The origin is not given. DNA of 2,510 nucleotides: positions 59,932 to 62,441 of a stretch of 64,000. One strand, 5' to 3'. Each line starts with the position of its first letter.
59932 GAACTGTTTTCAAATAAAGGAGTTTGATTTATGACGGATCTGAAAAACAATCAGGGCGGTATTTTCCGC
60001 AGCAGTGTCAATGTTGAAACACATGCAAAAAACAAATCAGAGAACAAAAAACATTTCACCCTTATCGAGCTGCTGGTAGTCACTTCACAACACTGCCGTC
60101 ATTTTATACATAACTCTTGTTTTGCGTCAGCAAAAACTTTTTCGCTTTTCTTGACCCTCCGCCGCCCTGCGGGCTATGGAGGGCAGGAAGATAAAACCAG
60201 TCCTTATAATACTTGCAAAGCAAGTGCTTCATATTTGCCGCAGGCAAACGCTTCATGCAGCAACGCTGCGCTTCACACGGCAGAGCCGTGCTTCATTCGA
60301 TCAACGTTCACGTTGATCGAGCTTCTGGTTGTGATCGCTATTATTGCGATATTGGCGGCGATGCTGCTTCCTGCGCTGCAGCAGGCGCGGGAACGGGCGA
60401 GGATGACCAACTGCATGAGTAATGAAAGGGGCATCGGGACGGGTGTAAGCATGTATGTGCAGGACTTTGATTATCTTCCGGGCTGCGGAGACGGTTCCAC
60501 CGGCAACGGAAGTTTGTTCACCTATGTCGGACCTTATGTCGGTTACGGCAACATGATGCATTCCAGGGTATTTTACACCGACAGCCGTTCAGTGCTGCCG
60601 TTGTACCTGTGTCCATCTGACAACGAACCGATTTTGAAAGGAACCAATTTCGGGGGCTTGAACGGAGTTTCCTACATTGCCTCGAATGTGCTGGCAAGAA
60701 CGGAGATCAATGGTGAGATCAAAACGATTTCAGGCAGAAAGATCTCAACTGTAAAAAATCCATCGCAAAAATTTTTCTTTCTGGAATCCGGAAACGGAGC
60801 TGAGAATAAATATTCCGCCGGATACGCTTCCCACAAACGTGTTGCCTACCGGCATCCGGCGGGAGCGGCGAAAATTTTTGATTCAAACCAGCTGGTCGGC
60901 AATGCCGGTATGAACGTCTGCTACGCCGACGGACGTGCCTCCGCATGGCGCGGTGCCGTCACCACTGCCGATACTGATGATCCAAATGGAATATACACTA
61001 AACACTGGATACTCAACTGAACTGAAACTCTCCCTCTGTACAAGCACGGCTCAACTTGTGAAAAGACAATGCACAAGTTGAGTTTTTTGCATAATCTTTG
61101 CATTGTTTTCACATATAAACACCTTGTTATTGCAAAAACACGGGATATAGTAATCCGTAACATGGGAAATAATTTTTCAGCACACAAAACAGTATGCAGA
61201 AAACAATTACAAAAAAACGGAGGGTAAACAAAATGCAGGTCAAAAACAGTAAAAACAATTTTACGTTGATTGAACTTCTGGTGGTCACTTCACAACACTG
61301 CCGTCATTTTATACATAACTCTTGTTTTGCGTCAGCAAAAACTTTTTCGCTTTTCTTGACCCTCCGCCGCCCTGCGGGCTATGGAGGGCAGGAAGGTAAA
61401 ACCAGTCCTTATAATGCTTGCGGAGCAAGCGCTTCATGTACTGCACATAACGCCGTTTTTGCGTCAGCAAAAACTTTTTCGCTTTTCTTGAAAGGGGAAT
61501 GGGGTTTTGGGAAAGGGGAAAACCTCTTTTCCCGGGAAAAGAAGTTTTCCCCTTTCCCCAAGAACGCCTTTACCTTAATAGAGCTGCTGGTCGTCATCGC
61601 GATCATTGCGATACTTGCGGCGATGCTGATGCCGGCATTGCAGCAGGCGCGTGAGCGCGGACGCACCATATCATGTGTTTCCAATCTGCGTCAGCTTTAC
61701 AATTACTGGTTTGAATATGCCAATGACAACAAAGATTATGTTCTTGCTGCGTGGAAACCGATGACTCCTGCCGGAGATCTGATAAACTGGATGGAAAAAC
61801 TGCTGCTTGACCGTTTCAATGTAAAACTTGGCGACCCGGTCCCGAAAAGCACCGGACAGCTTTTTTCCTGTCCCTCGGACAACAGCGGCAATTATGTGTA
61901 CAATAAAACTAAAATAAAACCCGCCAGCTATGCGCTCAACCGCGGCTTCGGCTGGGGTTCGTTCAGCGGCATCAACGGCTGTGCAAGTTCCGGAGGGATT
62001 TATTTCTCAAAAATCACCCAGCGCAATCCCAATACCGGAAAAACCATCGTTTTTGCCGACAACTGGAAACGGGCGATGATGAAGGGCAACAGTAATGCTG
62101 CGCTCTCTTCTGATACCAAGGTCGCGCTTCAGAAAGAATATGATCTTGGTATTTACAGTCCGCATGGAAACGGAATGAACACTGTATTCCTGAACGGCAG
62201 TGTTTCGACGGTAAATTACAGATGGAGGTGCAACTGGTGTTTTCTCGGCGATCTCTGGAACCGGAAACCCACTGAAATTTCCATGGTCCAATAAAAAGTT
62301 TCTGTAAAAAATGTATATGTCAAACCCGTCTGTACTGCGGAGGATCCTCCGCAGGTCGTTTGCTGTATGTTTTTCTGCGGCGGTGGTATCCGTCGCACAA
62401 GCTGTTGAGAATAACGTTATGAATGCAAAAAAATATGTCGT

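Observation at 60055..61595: Two adjacent pseudopilin-like genes each interrupted, at exactly the same codon, by an in-frame insert bracketed by two copies of the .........-coding motif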

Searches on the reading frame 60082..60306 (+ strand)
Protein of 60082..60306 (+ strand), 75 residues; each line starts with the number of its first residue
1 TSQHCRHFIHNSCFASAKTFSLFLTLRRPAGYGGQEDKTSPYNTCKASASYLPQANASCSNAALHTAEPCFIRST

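Call 10: find_homologous_proteins(query=window:60082-60306:+, max_evalue=0.001)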
Query seq(75 aa) (75 aa): 18 proteins with E <= 0.001 among 19 candidates.
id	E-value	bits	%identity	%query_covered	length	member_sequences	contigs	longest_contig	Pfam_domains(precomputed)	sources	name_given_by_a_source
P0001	1.3e-29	119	92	68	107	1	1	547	-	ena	-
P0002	6.5e-28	114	75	100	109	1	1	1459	-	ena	-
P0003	2.9e-24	102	80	61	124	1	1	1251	-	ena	-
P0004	5.8e-11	60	82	51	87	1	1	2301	PF07963.18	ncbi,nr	ncbi:MAG: prepilin-type N-terminal cleavage/methylation domain-containing protein [Lentisphaeria bac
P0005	6.6e-11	60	55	99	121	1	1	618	PF07963.18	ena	-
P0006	1.1e-10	59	86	49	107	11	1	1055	-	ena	-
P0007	2.3e-10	58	86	49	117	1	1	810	-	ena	-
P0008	5.0e-10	57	72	57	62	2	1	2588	-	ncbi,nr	ncbi:MAG: hypothetical protein IKK25_03705, partial [Lentisphaeria bacterium]|nr:hypothetical protei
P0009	2.6e-9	55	82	51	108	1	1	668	-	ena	-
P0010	1.5e-8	52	91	44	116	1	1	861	-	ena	-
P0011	1.5e-7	49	88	44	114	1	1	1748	-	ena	-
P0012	4.6e-7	48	79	45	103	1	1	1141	-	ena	-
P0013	7.5e-7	47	82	44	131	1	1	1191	-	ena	-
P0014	2.2e-6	45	76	44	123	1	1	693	-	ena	-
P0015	4.5e-6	44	49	91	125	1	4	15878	-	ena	-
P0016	5.3e-6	44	62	55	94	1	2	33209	PF07963.18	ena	-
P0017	4.0e-5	41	96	31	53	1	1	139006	-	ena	-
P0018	3.0e-4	39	83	39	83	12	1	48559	-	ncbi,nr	ncbi:MAG: hypothetical protein E7057_03570, partial [Lentisphaerae bacterium]|nr:hypothetical protei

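Call 18: find_encoding_contigs(protein=P0017, flank=10000, max_places=4)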
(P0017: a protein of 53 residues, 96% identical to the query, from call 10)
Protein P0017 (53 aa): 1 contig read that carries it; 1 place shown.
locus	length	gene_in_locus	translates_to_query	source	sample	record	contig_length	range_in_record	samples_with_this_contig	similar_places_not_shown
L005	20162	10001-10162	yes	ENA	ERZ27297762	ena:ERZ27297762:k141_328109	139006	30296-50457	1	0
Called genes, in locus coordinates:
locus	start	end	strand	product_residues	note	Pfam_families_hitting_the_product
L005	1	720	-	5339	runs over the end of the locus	PF14252:DUF4347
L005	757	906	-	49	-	-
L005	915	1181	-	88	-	-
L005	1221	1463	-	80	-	-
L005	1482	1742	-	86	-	-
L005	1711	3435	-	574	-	PF00664:ABC_membrane, PF00005:ABC_tran, PF02463:SMC_N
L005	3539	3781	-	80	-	-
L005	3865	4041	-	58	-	-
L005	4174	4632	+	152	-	PF04074:DUF386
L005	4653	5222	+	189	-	PF03602:Cons_hypoth95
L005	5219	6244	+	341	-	PF01636:APH (faint), PF06293:Kdo (faint)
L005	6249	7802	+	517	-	PF13541:ChlI, PF01078:Mg_chelatase, PF07728:AAA_5 (weak), PF00493:MCM (weak), PF13335:Mg_chelatase_C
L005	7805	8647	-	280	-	PF12833:HTH_18, PF00165:HTH_AraC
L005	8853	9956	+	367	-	-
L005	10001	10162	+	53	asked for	-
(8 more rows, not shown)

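Call 19: find_encoding_contigs(protein=P0018, flank=10000, max_places=4)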
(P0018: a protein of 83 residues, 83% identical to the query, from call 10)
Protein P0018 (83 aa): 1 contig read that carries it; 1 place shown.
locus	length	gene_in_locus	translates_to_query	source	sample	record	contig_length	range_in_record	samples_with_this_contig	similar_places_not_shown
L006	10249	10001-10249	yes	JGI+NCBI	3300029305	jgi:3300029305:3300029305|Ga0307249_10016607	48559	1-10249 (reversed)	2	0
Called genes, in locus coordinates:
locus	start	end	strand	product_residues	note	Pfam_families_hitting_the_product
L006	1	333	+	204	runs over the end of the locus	PF01195:Pept_tRNA_hydro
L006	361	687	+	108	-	PF01250:Ribosomal_S6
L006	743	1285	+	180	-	PF00436:SSB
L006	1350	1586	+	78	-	PF01084:Ribosomal_S18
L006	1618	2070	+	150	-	PF01281:Ribosomal_L9_N, PF03948:Ribosomal_L9_C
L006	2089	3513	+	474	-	PF00772:DnaB, PF13481:AAA_25, PF03796:DnaB_C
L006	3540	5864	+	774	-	PF07244:POTRA, PF08478:POTRA_1 (faint), PF08479:POTRA_2 (weak), PF07244:POTRA, PF01103:Omp85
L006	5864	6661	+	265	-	PF03819:MazG, PF01503:PRA-PH (weak), PF03819:MazG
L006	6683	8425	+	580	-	-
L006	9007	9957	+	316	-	PF14488:DUF4434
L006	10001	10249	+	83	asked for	?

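Call 20: find_encoding_contigs(protein=P0016, flank=10000, max_places=4)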
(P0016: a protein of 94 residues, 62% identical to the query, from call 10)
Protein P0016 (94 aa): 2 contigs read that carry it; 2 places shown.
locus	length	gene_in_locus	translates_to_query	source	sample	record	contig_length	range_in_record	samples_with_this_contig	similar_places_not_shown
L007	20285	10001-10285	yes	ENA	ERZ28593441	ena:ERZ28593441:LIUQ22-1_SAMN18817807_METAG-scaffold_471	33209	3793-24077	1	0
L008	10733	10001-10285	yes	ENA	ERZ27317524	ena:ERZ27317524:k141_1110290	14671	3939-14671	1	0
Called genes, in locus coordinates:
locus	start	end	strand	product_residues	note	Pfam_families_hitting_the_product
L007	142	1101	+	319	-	-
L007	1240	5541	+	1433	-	-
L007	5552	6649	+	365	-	-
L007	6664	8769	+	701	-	PF08532:Glyco_hydro_42M (faint)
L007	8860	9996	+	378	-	PF13377:Peripla_BP_3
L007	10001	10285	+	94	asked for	PF07963:N_methyl (faint)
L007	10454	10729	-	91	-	-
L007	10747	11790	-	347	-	PF00004:AAA (weak), PF07724:AAA_2, PF07728:AAA_5 (weak)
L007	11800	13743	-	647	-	PF02534:T4SS-DNA_transf (weak), PF10412:TrwB_AAD_bind, PF12696:TraG-D_C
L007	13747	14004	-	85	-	-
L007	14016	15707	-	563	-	-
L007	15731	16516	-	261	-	-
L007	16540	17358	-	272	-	-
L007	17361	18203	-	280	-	PF01656:CbiA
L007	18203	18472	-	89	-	-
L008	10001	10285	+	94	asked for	PF07963:N_methyl (faint)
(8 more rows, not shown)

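Call 21: find_encoding_contigs(protein=P0015, flank=10000, max_places=4)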
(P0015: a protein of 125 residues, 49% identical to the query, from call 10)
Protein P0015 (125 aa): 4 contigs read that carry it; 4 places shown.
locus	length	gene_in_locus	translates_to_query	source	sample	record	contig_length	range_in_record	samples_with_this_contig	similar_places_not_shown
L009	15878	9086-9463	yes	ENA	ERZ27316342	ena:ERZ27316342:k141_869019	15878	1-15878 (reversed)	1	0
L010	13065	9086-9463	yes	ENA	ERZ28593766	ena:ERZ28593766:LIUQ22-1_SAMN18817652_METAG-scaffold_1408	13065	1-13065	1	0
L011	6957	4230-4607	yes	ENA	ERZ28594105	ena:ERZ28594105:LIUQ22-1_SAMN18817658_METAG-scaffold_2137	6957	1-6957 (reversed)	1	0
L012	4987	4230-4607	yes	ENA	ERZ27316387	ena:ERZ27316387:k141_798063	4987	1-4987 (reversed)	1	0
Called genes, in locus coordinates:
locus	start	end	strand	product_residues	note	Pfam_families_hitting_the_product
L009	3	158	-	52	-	?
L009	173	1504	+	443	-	PF00587:tRNA-synt_2b, PF03129:HGTP_anticodon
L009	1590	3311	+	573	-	PF18952:DUF5696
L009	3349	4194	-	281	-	PF12833:HTH_18, PF00165:HTH_AraC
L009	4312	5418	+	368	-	PF08240:ADH_N, PF00107:ADH_zinc_N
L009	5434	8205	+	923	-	PF00561:Abhydrolase_1 (weak), PF12146:Hydrolase_4 (faint), PF02901:PFL-like, PF01228:Gly_radical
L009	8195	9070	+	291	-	PF13353:Fer4_12, PF04055:Radical_SAM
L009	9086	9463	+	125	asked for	-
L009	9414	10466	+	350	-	PF07596:SBP_bac_10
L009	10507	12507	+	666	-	PF16126:DUF4838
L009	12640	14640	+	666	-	PF16126:DUF4838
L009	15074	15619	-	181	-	PF00149:Metallophos, PF12850:Metallophos_2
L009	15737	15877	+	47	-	?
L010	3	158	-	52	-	?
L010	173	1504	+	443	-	PF00587:tRNA-synt_2b, PF03129:HGTP_anticodon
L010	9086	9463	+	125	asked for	-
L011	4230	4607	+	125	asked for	-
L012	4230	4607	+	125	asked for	-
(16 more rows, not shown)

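Call 38: search_protein_representatives(protein=window:60082-60306:+)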
Query: 75 residues. Proteins with E-value up to 0.001 (for the whole library): 73; up to 1e-10: 24; up to 1e-30: 2. The best 73 are listed.
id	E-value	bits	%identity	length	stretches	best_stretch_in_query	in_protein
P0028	2.7e-33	129.0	88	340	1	4-75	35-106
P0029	1.3e-32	126.8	85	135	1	3-75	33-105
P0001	4.3e-30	118.9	84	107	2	1-52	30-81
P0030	1.7e-27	110.6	78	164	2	1-50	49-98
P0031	8.9e-25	102.1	87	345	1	14-75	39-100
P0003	9.2e-25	102.0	72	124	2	5-50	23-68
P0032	3.1e-24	100.3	72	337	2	9-75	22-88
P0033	1.4e-17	79.3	66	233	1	4-67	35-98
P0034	1.8e-17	78.9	59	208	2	33-74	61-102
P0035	1.9e-16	75.7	63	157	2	1-58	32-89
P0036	6.9e-16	73.9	73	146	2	38-74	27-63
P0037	1.6e-13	66.4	65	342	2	9-67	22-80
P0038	2.6e-12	62.6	85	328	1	36-74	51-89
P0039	7.7e-12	61.1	89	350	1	38-74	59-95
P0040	2.4e-11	59.5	84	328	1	37-74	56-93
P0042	2.7e-11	59.4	63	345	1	1-74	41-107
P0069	9.5e-09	51.3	60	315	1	1-56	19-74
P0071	6.8e-08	48.6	51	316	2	39-74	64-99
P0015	1.4e-06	44.4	56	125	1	2-70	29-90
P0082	5.1e-05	39.5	52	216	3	39-74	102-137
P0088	3.4e-04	36.9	46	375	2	38-74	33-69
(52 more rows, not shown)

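Call 43: find_encoding_contigs(protein=P0042, flank=3000, max_places=4)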
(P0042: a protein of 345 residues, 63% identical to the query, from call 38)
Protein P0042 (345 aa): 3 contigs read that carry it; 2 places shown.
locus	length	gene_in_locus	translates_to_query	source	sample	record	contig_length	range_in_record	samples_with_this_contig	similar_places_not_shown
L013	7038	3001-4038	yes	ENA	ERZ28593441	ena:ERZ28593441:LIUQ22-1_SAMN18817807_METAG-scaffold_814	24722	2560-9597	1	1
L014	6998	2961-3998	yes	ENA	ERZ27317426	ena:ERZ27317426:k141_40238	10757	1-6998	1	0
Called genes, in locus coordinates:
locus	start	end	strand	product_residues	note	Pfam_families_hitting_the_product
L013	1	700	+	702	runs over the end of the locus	PF16126:DUF4838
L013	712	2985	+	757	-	PF00753:Lactamase_B, PF23023:Anti-Pycsar_Apyc1, PF12706:Lactamase_B_2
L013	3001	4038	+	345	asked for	PF07963:N_methyl (weak), PF07596:SBP_bac_10 (weak)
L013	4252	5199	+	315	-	-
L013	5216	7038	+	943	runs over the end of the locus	PF00561:Abhydrolase_1 (weak), PF12146:Hydrolase_4 (faint)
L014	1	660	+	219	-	?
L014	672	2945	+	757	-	PF00753:Lactamase_B, PF23023:Anti-Pycsar_Apyc1, PF12706:Lactamase_B_2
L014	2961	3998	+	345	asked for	PF07963:N_methyl (weak), PF07596:SBP_bac_10 (weak)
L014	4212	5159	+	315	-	-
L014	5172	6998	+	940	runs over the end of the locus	-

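Call 44: find_encoding_contigs(protein=P0069, flank=3000, max_places=4)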
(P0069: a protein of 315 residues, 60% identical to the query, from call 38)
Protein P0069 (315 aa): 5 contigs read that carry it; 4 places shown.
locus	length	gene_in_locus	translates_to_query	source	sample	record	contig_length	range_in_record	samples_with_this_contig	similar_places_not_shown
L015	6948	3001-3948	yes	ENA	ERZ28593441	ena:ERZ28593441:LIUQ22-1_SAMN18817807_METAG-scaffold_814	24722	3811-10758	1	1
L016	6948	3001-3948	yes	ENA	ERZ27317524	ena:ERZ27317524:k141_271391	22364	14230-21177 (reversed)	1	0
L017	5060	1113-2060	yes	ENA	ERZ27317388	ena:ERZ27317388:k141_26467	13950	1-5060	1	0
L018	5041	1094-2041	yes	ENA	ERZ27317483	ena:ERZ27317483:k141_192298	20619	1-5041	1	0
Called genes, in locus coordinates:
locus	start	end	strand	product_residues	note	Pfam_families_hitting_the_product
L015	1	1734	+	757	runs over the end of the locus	PF00753:Lactamase_B, PF23023:Anti-Pycsar_Apyc1, PF12706:Lactamase_B_2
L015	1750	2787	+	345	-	PF07963:N_methyl (weak), PF07596:SBP_bac_10 (weak)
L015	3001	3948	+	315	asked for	-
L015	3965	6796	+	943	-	PF00561:Abhydrolase_1 (weak), PF12146:Hydrolase_4 (faint)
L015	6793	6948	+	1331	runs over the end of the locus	PF13320:GH123_cat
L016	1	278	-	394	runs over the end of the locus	PF13730:HTH_36 (faint), PF01381:HTH_3 (faint), PF12833:HTH_18, PF00165:HTH_AraC, PF01047:MarR (weak), PF13412:HTH_24 (weak), PF25212:HVO_A0114 (weak), PF08279:HTH_11 (weak)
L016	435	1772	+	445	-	-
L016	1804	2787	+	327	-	PF07963:N_methyl (weak), PF07596:SBP_bac_10 (weak)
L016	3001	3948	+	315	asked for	-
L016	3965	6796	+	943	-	PF00561:Abhydrolase_1 (weak), PF12146:Hydrolase_4 (faint)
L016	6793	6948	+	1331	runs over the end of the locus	PF13320:GH123_cat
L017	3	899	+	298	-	?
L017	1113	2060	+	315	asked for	-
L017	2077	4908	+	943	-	PF00561:Abhydrolase_1 (weak), PF12146:Hydrolase_4 (faint)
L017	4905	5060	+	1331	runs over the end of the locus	PF13320:GH123_cat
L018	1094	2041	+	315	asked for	-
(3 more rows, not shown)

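Call 55: find_encoding_contigs(protein=P0082, flank=1500, max_places=3)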
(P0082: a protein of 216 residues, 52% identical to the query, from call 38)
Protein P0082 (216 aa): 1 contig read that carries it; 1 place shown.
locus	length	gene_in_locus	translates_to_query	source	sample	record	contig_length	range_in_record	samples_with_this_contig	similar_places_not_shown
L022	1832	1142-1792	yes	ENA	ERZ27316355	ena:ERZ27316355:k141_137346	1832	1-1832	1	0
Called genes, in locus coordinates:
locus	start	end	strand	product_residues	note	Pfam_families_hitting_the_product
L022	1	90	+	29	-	?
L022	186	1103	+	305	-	PF02311:AraC_binding, PF07883:Cupin_2 (weak), PF00165:HTH_AraC (weak), PF12833:HTH_18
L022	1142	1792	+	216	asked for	PF07963:N_methyl (weak)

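Call 56: find_encoding_contigs(protein=P0088, flank=1500, max_places=3)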
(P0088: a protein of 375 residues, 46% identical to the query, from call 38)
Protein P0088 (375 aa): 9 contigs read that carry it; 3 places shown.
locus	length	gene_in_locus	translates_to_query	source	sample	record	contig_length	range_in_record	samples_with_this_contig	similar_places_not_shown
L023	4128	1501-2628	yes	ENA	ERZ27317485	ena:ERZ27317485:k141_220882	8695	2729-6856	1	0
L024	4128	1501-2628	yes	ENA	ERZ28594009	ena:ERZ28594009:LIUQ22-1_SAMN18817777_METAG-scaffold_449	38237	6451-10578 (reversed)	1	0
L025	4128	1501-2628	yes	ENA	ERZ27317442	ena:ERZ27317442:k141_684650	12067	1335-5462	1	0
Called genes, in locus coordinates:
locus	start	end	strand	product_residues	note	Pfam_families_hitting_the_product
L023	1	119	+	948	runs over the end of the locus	?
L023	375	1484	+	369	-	PF00392:GntR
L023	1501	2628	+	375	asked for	PF07963:N_methyl (weak)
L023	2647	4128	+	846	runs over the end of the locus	PF16126:DUF4838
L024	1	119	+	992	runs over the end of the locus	PF03648:Glyco_hydro_67N (faint), PF16126:DUF4838, PF06452:CBM9_1 (weak)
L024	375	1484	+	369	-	PF00392:GntR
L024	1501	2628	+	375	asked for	PF07963:N_methyl (weak)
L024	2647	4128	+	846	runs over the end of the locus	PF16126:DUF4838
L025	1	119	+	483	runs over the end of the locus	?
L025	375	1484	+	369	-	PF00392:GntR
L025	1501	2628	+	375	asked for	PF07963:N_methyl (weak)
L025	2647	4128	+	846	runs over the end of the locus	PF16126:DUF4838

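Call 57: find_encoding_contigs(protein=P0071, flank=1500, max_places=3)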
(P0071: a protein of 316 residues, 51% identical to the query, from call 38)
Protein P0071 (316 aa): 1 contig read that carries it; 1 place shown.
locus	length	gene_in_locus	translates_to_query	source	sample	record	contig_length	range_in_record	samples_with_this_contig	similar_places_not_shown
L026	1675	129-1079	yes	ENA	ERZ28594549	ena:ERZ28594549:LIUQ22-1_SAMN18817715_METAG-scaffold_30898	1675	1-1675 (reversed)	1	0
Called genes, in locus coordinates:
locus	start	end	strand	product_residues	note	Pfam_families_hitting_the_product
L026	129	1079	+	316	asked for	PF07963:N_methyl (weak)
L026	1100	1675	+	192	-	?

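Call 58: find_encoding_contigs(protein=P0037, flank=1500, max_places=3)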
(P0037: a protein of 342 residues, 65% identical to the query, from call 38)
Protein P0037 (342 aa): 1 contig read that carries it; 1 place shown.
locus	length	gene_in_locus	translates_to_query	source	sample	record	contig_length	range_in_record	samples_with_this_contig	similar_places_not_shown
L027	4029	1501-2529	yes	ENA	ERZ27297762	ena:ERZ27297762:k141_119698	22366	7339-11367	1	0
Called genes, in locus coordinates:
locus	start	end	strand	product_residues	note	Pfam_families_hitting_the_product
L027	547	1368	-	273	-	PF02311:AraC_binding (weak), PF07883:Cupin_2, PF12833:HTH_18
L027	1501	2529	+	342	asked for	PF07596:SBP_bac_10 (faint)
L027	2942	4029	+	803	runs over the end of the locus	PF02836:Glyco_hydro_2_C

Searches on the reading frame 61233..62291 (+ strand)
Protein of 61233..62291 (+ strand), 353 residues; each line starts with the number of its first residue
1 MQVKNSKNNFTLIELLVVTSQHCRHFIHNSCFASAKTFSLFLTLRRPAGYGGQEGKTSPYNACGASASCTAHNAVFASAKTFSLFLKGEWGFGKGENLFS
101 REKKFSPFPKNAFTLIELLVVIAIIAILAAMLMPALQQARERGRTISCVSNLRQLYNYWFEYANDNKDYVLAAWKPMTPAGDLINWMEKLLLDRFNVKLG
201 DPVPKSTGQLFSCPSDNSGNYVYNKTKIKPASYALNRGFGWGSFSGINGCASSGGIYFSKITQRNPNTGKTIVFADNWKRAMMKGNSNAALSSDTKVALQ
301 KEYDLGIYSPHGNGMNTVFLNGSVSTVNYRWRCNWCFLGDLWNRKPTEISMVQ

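Call 36: search_protein_families(library=pfam, proteins=[window:61233-62291:+], max_evalue=0.01)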
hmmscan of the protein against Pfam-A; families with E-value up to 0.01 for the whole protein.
window:61233-62291:+ (353 aa): 3 families
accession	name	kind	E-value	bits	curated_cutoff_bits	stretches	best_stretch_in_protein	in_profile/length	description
PF07963.17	N_methyl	-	8.1e-09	35.1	21.2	1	111-133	5-27/27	Prokaryotic N-terminal methylation motif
PF07596.16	SBP_bac_10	-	0.0054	17.2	23.3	0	137-155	1-19/268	Protein of unknown function (DUF1559)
PF08476.15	VD10_N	-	0.0091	16.1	25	0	258-278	8-28/43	Viral D10 N-terminal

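Call 37: search_protein_families(library=ncbifam, proteins=[window:61233-62291:+], max_evalue=0.01)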
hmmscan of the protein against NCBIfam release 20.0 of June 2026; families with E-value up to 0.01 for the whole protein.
window:61233-62291:+ (353 aa): 12 families
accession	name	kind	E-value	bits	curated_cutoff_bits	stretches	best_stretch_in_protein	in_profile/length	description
TIGR02532.1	IV_pilin_GFxxxE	domain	3.9e-08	32.8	16.3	1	111-132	2-23/24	prepilin-type N-terminal cleavage/methylation domain-containing protein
NF041775.1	typeIV_PilA_Myxo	equivalog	9.5e-08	32.3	400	1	104-158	5-58/214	type IV pilin protein PilA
NF040999.1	pilin_ComGC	equivalog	1.2e-07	31.8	75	1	111-142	2-33/84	competence type IV pilus major pilin ComGC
NF007862.0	PRK10574.1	equivalog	1.6e-07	31.5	138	1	111-138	5-32/145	prepilin peptidase-dependent pilin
TIGR01710.1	typeII_sec_gspG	equivalog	4.4e-07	30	88.85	1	112-169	2-59/134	type II secretion system major pseudopilin GspG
NF041013.1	T4P_ComGE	equivalog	5.2e-07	29.7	49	1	111-142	4-35/83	competence type IV pilus minor pilin ComGE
TIGR01708.2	typeII_sec_gspH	equivalog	7.4e-07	29.3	80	1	113-143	4-34/169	type II secretion system minor pseudopilin GspH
NF040982.1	ComGD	equivalog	2.4e-06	28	70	1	110-167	1-58/139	competence type IV pilus minor pilin ComGD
NF007800.0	PRK10506.1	equivalog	1.5e-05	24.9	158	1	111-171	9-70/163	prepilin peptidase-dependent protein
TIGR02596.1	TIGR02596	subfamily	0.00012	22.3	70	1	113-139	1-27/196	Verru_Chthon cassette protein D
NF041002.1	pilin_ComGF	equivalog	0.0023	18.1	80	1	111-142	2-33/139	competence type IV pilus minor pilin ComGF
TIGR01707.1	gspI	equivalog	0.0046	17.4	44.35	1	113-142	2-31/101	type II secretion system minor pseudopilin GspI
